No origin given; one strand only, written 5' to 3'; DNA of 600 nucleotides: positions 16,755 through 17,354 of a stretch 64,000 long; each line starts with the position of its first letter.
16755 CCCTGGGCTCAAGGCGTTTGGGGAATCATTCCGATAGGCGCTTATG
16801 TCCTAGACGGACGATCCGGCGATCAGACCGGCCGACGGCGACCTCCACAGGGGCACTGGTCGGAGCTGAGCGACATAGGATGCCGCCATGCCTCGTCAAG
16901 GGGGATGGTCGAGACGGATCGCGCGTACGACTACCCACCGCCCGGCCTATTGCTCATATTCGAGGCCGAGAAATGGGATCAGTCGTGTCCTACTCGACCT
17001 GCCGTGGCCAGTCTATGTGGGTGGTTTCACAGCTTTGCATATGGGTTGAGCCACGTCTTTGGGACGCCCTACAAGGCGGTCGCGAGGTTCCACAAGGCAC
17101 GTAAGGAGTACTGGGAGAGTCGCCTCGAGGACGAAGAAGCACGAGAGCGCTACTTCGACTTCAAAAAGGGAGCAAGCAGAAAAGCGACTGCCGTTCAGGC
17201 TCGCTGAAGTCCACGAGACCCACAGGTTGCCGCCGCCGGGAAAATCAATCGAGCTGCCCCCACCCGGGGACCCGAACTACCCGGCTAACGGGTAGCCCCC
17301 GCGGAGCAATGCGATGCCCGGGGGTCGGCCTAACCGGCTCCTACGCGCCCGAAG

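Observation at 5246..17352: Composite restriction/defence island next to tRNA-Thr with every gene disrupted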

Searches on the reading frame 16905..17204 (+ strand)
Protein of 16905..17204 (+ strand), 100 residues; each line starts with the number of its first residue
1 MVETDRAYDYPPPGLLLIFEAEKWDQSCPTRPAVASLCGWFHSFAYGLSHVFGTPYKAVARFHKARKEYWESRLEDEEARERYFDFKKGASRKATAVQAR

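Call 40: search_protein_families(library=pfam, max_evalue=0.01, proteins=[window:16905-17204:+])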
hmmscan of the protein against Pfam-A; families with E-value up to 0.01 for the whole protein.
seq(100 aa): 0 families

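Call 41: search_protein_families(library=padloc, max_evalue=0.001, proteins=[window:16905-17204:+])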
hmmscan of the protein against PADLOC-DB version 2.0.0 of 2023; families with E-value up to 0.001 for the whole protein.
seq(100 aa): 0 families
